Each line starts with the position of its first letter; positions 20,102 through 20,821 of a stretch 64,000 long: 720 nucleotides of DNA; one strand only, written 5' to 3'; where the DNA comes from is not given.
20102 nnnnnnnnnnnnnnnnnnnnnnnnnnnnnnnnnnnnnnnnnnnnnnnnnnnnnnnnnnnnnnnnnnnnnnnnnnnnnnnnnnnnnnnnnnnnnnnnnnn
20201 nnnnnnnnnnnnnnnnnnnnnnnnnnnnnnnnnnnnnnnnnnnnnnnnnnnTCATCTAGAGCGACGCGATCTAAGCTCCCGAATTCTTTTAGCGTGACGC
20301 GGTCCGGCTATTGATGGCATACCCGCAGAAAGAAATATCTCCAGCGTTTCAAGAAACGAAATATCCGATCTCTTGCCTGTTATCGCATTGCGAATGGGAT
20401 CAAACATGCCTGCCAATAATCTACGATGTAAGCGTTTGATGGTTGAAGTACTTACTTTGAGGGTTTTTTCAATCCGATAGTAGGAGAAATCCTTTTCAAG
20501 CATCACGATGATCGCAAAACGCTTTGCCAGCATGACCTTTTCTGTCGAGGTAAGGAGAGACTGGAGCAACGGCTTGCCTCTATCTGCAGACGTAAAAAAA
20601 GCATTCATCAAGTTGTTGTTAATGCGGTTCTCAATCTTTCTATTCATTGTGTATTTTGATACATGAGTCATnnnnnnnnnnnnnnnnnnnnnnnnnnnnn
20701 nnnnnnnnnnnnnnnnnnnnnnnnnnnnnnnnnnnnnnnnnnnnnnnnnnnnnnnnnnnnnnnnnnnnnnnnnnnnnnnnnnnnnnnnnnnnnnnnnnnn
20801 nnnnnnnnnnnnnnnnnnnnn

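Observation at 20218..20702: TrpR/YerC-like repressor gene bracketed by two identical perfect 20-22-bp palindromes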

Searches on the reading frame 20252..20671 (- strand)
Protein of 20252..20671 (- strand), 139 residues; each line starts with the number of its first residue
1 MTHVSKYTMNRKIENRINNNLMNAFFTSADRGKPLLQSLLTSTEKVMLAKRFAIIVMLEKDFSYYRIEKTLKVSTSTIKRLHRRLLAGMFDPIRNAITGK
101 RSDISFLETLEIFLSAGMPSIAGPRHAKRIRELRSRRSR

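Call 4: search_protein_families(library=pfam, proteins=[window:20252-20671:-], max_evalue=1)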
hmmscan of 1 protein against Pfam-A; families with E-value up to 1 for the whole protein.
window:20252-20671:- (139 aa): 4 families
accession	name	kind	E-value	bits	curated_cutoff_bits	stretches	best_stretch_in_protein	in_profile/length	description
PF01371.25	Trp_repressor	-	1.3e-10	41.6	27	1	31-85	18-73/88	Trp repressor protein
PF13384.12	HTH_23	-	0.0063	16.7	24.6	1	49-85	5-41/50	Homeodomain-like domain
PF13936.12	HTH_38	-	0.0067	16.6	27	1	51-81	10-40/44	Helix-turn-helix domain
PF04545.22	Sigma70_r4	-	0.063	13.2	24.1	1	40-85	5-44/50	Sigma-70, region 4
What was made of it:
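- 20252..20671 (-): Gene for a 139-aa TrpR-family helix-turn-helix protein. The HTH spans about residues 63-86 and the recognition helix starts at T75. About 50 C-terminal residues are extra relative to TrpR and HisR. Pfam PF01371, E 1.3e-10, above threshold (call 4).
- On TrpR family (Pfam PF01371, Trp_repressor): 41.6 bits against a cut-off of 27, E 1.3e-10, residues 31-85 (call 4).
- Closest known: REP elements flanking RAYT genes. Different: There is no HUH/Y1 transposase domain (call 4).
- Checked: The label 'TrpR/YerC-like' is right at the family level: Pfam PF01371 scores 41.6 bits against a cut-off of 27 (call 4).
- The protein has no catalytic domain in its 139 aa (call 4).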

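Call 5: search_protein_families(library=ncbifam, proteins=[window:20252-20671:-], max_evalue=1)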
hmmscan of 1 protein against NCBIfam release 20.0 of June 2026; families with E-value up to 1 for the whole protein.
window:20252-20671:- (139 aa): 4 families
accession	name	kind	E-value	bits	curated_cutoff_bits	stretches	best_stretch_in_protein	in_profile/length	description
TIGR02531.1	yecD_yerC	hypoth_equivalog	3.2e-05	24.3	42.2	1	37-86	26-75/88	YerC/YecD family TrpR-related protein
TIGR01321.1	TrpR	equivalog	0.00042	20.7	67.25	1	27-80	20-74/94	trp operon repressor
NF004471.0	PRK05803.1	subfamily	0.068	12.4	252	1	37-95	175-230/235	RNA polymerase sporulation sigma factor SigK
NF038385.1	IS66_access_TnpA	equivalog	0.076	12.6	150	1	57-107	12-63/190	IS66-like element accessory protein TnpA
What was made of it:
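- On YerC/YecD = HisR subfamily (NCBIfam TIGR02531): 24.3 bits against a cut-off of 42.2 (call 5).
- On REP/RAYT-type or IS-type mobile unit: Only HTH models match (calls 4, 5).
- Closest known: HisR. Different: The window protein scores below the NCBIfam YerC/YecD cut-off (call 5).
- Checked: It is not right at the YerC/YecD equivalog level: TIGR02531 scores 24.3 bits against a cut-off of 42.2 (call 5).
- There are weak hits to transposase-type HTH models (calls 4, 5).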

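Call 8: find_homologous_proteins(query=window:20252-20671:-, max_evalue=0.001)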
Query window:20252-20671:- (139 aa): 43 proteins with E <= 0.001 among 46 candidates.
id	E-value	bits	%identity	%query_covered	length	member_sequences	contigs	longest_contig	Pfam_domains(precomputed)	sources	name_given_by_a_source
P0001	9.7e-82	289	100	100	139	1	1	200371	PF01371.26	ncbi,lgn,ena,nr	ncbi:MAG: hypothetical protein G01um10148_405 [Parcubacteria group bacterium Gr01-1014_8]|nr:MAG: hy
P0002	1.4e-42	162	59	98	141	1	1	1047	PF01371.26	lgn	-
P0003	6.9e-41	157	57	98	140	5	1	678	PF01371.26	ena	-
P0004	1.7e-39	152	58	92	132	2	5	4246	PF01371.26,PF13384.13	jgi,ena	-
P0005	2.0e-39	152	61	97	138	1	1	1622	PF01371.26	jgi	-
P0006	3.3e-39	151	60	91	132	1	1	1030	PF01371.26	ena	-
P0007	3.3e-39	151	58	99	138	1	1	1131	PF01371.26,PF13384.13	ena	-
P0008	3.3e-39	151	62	99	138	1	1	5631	PF01371.26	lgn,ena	-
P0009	8.0e-39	150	62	97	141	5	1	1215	PF01371.26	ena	-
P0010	3.2e-38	148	60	97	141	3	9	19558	PF01371.26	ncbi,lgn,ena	ncbi:MAG: Trp family transcriptional regulator [Patescibacteria group bacterium]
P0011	7.5e-38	147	60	97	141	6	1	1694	PF01371.26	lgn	-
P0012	1.6e-37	146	57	98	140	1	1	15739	PF01371.26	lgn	-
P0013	1.8e-37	146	57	99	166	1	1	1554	PF01371.26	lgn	-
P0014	2.5e-37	145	57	99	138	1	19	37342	PF01371.26,PF13384.13,PF13936.13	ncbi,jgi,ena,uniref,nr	ncbi:hypothetical protein A3H16_02140 [Candidatus Kaiserbacteria bacterium RIFCSPLOWO2_12_FULL_53_8]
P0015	2.7e-37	145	58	98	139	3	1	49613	PF01371.26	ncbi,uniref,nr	ncbi:hypothetical protein A3F27_01570 [Candidatus Kaiserbacteria bacterium RIFCSPHIGHO2_12_FULL_53_1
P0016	4.2e-37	145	59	97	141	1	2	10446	PF01371.26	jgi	jgi:uncharacterized protein YerC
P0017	4.7e-37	144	58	98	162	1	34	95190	PF01371.26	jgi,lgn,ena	-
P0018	4.7e-37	144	60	97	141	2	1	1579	PF01371.26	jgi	jgi:uncharacterized protein YerC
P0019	1.4e-36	143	53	98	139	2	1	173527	PF01371.26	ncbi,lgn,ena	-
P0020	2.7e-36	142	56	100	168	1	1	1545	PF01371.26,PF13384.13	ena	-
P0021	2.9e-36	142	57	97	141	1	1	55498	PF01371.26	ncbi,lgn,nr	ncbi:MAG: Trp family transcriptional regulator [bacterium]|nr:Trp family transcriptional regulator [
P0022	3.1e-36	142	55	98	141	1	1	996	PF01371.26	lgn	-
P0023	3.7e-36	142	56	99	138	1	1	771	PF01371.26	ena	-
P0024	3.8e-36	142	57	97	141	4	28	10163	PF01371.26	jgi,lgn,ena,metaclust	metaclust:\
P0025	9.5e-36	140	55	99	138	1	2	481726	PF01371.26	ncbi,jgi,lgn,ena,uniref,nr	ncbi:hypothetical protein COU18_00915 [Candidatus Kaiserbacteria bacterium CG10_big_fil_rev_8_21_14_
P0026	1.2e-35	140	57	99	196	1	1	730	PF01371.26,PF04545.23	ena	-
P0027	1.3e-35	140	57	99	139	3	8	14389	PF01371.26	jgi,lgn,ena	-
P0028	1.7e-34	136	53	100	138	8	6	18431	PF01371.26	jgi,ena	-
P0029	3.4e-33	132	54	99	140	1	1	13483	PF01371.26,PF13384.13,PF13936.13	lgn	-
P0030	6.5e-33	131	55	100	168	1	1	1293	PF01371.26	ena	-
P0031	2.3e-32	129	49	99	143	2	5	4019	PF01371.26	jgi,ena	-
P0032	7.2e-32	128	54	99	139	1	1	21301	PF01371.26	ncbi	-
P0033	1.7e-31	127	51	92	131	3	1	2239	PF01371.26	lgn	-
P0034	1.8e-31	126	52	100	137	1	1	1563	PF01371.26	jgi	jgi:uncharacterized protein YerC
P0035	1.5e-30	123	54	96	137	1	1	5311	PF01371.26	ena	-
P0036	1.8e-29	120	56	88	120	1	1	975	PF01371.26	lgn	-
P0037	3.8e-28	116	50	91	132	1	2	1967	PF01371.26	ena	-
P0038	1.6e-26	110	66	66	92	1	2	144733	PF01371.26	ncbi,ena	-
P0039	5.1e-26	109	63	65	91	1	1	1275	PF01371.26,PF13384.13,PF13936.13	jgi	-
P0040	1.3e-23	101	48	96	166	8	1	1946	PF01371.26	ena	-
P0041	1.3e-23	101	63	64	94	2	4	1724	PF01371.26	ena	-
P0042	3.0e-19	87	42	94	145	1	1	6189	PF01371.26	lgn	-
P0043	1.6e-9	56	34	81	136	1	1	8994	PF01371.26,PF13384.13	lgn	-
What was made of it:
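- On TrpR family (Pfam PF01371, Trp_repressor): All 43 homologues carry PF01371 (call 8).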

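Call 9: find_encoding_contigs(protein=P0025, flank=3000, max_places=2)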
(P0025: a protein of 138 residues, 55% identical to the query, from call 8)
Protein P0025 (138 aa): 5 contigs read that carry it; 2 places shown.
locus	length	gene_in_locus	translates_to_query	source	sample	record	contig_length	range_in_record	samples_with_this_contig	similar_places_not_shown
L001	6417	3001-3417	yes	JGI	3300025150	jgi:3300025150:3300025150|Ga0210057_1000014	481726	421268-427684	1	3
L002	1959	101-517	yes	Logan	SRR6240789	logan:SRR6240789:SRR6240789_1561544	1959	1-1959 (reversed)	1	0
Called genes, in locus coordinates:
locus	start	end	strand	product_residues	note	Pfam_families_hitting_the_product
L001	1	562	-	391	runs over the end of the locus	-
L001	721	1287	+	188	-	PF13302:Acetyltransf_3, PF13420:Acetyltransf_4, PF00583:Acetyltransf_1, PF13673:Acetyltransf_10, PF13508:Acetyltransf_7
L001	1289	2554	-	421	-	PF13529:Peptidase_C39_2 (weak)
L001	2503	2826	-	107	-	PF04193:PQ-loop (weak)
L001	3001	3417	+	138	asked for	PF01371:Trp_repressor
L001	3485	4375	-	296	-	PF01435:Peptidase_M48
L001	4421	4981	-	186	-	PF04011:LemA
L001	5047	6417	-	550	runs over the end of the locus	PF00118:Cpn60_TCP1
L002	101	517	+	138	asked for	PF01371:Trp_repressor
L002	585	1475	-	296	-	PF01435:Peptidase_M48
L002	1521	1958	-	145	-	?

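Call 10: find_encoding_contigs(protein=P0019, flank=3000, max_places=2)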
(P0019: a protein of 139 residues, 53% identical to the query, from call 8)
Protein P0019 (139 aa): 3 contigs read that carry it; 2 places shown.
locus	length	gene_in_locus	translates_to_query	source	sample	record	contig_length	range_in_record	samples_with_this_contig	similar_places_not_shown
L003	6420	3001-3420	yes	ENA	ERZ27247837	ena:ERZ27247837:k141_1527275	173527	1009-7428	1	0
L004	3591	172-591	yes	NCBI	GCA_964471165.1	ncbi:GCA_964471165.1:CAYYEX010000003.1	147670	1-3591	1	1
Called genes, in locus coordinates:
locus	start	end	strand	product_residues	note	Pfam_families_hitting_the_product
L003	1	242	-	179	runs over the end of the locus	-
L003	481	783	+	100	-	-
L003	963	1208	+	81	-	-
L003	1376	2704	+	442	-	PF00239:Resolvase, PF07508:Recombinase, PF13408:Zn_ribbon_recom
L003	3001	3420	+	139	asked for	PF01371:Trp_repressor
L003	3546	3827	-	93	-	-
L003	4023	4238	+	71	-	-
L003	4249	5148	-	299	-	PF01435:Peptidase_M48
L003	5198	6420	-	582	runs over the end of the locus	PF09972:DUF2207, PF20990:DUF2207_C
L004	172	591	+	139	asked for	PF01371:Trp_repressor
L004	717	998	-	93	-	-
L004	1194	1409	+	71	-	-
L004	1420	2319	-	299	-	PF01435:Peptidase_M48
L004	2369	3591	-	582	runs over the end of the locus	PF09972:DUF2207, PF20990:DUF2207_C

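Call 11: find_encoding_contigs(protein=P0017, flank=3000, max_places=3)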
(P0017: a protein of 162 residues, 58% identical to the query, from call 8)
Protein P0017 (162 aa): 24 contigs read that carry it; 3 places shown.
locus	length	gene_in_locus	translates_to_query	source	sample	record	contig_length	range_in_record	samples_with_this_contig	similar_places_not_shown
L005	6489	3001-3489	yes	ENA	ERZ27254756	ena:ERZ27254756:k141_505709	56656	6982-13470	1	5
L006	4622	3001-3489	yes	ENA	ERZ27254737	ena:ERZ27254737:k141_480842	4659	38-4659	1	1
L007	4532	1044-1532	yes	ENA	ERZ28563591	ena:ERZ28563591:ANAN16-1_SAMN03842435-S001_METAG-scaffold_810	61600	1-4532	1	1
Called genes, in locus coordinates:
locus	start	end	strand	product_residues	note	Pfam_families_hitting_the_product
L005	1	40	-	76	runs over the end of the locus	PF02201:SWIB, PF26291:SWIB_eIF2D (faint)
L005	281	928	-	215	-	PF00702:Hydrolase, PF13419:HAD_2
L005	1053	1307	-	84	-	PF03083:MtN3_slv, PF04193:PQ-loop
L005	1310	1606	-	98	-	-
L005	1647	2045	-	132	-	PF00072:Response_reg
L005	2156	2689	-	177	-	-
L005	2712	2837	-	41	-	-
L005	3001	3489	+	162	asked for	PF01371:Trp_repressor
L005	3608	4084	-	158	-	-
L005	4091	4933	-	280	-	PF01435:Peptidase_M48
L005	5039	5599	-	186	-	PF04011:LemA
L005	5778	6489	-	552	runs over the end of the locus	PF00118:Cpn60_TCP1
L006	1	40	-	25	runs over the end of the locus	?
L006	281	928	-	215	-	PF00702:Hydrolase, PF13419:HAD_2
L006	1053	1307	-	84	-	PF03083:MtN3_slv, PF04193:PQ-loop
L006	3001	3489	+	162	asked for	PF01371:Trp_repressor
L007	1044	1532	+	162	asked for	PF01371:Trp_repressor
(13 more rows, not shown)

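Call 15: find_related_loci(query=A1, collection=metagenome_contigs, flank=3000)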
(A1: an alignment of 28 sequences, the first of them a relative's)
Query A1 (139 aa) in metagenome_contigs; peptide patterns used: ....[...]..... (x = any residue, [..] = any of these).
600 stretches matched a pattern (row limit reached: there are more); 486 encode a relative of the query (tblastn E <= 1e-3); the best 80 are kept; 80 distinct loci.
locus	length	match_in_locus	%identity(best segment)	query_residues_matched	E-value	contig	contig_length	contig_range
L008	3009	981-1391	59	1-136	2e-51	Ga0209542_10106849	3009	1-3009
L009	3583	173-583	57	1-136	6e-48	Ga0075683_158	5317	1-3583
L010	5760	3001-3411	57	1-136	6e-48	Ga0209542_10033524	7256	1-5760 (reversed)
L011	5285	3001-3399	63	1-135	7e-48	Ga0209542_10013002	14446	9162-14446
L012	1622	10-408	61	1-135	8e-48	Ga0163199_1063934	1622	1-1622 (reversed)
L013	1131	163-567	58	1-137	2e-48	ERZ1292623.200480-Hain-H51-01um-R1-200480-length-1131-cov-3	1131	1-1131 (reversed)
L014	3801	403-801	60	1-135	2e-45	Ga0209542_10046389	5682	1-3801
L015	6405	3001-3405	57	1-137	2e-44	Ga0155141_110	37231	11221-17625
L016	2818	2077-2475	59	1-135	1e-44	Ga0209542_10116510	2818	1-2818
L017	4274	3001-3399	57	1-135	9e-44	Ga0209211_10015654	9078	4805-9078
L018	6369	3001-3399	57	1-135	1e-43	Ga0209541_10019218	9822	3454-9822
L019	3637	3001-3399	57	1-135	9e-44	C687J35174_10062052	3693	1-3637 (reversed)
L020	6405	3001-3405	57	1-137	3e-43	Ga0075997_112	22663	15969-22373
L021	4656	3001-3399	57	1-135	3e-43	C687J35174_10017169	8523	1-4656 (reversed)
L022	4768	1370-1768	57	1-135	3e-43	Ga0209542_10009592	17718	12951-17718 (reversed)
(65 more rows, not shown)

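Call 34: search_solved_structures(query=A1, max_evalue=1, show_alignments=2)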
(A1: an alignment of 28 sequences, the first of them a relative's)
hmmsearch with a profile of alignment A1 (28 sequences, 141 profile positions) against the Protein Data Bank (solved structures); distinct sequences matched with E-value up to 1: 22.
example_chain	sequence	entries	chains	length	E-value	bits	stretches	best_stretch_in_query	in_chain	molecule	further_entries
3kor_A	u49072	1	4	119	4e-08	36.8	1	19-101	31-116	Possible Trp repressor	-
3g1c_A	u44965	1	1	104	8.7e-08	35.7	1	9-99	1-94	The TrpR like protein from Eubacterium eligens ATCC 27750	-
3frw_A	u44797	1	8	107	5.6e-07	33.1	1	9-102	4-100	Putative Trp repressor protein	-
5jo7_A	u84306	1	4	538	0.00089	22.7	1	46-83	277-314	Vetispiradiene synthase 1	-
1jhg_A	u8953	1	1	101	0.21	15.1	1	35-88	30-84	TRP OPERON REPRESSOR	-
6st7_A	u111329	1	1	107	0.24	14.8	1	35-88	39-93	Trp operon repressor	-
6st6_A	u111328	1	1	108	0.25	14.8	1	35-88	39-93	Trp operon repressor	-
7bhy_A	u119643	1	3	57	0.26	14.7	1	60-94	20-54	Deoxyribonucleoside regulator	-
3iwf_A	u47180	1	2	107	0.52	13.8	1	63-102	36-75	Transcription regulator RpiR family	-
6f7f_B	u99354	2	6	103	0.58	13.6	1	35-88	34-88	Trp operon repressor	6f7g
1rcs_A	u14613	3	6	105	0.58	13.6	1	35-88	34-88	TRP REPRESSOR | HOLO TRP REPRESSOR | APO TRP REPRESSOR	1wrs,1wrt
1co0_A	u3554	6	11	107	0.61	13.5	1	35-88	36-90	TRP OPERON REPRESSOR | TRP REPRESSOR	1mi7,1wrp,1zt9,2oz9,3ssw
3wrp_A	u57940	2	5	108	0.61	13.5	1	35-88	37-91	TRP REPRESSOR | Trp operon repressor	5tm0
1trr_A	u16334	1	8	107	0.65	13.5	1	35-88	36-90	PROTEIN (TRP REPRESSOR)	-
1y0u_A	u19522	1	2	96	0.66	13.4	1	54-89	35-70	arsenical resistance operon repressor, putative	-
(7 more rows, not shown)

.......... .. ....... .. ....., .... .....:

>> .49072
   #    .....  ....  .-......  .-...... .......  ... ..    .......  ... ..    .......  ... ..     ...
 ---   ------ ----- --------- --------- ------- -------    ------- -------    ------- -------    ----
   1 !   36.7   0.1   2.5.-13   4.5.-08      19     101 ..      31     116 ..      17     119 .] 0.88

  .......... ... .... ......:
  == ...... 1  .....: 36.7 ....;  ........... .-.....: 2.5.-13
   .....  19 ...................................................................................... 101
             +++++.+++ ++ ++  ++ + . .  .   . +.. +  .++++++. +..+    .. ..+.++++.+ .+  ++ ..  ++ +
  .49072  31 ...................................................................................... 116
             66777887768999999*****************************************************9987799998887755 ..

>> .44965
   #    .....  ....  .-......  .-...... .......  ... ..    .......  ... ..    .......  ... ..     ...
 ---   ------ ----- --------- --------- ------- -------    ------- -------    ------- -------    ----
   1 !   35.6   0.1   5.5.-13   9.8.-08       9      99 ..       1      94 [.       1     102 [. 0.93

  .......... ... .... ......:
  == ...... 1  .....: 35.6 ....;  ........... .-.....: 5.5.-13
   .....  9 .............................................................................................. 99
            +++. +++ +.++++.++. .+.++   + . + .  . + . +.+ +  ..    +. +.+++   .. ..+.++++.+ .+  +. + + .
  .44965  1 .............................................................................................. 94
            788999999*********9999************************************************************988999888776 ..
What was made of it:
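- Closest known: HisR. Same: These are the closest solved relatives by sequence profile, at E 4e-8 to 6e-7 (call 34).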
